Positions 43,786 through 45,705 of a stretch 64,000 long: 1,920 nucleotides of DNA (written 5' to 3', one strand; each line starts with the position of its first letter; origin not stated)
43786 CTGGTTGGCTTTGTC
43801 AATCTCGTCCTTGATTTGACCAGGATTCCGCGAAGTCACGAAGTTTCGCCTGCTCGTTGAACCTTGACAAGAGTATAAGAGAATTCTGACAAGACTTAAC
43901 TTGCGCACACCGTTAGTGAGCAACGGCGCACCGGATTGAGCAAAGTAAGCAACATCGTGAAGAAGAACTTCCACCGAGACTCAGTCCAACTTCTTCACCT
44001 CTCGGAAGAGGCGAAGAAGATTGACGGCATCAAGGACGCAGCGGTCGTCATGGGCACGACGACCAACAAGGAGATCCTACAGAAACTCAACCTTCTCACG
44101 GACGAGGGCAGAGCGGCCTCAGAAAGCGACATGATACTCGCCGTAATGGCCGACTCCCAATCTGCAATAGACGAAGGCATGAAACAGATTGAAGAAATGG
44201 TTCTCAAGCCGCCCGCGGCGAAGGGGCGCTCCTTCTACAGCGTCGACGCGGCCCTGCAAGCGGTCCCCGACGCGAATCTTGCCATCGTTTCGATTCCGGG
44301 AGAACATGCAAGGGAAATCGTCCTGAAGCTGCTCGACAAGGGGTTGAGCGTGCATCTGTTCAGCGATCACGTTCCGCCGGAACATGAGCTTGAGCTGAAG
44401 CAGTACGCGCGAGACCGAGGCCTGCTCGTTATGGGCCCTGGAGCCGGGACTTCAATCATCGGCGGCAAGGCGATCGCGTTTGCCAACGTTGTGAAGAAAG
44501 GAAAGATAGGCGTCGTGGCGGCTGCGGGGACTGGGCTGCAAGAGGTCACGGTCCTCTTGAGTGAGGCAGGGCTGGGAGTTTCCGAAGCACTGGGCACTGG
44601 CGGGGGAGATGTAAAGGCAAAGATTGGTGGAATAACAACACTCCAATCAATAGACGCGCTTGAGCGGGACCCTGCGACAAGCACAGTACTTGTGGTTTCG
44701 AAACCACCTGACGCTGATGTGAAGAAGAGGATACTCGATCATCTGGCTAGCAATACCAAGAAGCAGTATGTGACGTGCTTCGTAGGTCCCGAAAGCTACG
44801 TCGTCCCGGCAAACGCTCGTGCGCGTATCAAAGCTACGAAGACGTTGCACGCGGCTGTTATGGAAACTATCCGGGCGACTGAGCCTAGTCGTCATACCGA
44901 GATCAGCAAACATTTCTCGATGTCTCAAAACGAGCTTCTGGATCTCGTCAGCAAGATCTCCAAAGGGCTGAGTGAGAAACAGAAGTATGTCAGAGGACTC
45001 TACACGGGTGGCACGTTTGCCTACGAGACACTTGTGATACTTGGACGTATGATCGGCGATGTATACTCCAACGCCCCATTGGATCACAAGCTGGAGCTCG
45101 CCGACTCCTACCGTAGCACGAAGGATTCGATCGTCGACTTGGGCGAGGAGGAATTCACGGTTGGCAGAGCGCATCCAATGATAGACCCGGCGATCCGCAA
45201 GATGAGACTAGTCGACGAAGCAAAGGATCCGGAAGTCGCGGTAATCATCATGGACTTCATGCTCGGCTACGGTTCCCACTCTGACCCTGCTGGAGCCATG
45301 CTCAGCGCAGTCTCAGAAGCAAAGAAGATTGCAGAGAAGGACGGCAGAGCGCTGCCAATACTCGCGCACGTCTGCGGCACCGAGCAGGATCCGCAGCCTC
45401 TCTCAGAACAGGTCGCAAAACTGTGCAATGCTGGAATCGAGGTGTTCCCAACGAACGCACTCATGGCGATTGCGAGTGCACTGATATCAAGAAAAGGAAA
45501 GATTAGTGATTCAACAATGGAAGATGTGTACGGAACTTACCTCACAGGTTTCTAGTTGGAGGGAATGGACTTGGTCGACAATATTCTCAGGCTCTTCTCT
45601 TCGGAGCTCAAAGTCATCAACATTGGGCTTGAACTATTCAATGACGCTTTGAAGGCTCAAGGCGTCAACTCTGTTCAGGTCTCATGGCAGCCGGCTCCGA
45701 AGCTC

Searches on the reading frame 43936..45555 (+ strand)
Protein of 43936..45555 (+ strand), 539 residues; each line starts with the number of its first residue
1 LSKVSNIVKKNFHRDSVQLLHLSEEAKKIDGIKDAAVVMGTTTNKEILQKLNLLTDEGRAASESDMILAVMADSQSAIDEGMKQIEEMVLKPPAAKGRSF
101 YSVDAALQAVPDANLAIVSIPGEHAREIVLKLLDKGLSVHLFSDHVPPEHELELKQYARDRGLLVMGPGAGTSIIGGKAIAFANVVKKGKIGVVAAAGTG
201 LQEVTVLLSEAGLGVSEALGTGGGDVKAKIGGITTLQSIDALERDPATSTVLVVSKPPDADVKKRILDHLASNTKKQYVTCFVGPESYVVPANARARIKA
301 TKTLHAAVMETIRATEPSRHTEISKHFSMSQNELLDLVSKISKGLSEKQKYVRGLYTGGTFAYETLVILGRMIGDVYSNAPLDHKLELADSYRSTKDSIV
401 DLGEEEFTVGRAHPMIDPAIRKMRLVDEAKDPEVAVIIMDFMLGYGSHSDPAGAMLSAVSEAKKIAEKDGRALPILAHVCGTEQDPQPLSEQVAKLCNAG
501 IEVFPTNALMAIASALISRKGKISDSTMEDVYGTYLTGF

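Call 64: search_protein_families(library=ncbifam, max_evalue=0.00001, proteins=[window:43936-45555:+])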
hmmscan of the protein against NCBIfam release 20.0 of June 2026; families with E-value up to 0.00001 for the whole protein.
window:43936-45555:+ (539 aa): 3 families
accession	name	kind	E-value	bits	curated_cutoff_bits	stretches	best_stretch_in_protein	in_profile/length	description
NF004760.0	PRK06091.1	subfamily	3e-125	418.8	433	1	5-528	3-504/555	acyl-CoA synthetase FdrA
TIGR01019.1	sucCoAalpha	subfamily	3.8e-16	59.3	353.2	1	100-256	52-207/286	succinate--CoA ligase subunit alpha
NF004230.0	PRK05678.1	equivalog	5.6e-16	58.6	336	1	100-256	54-209/291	succinate--CoA ligase subunit alpha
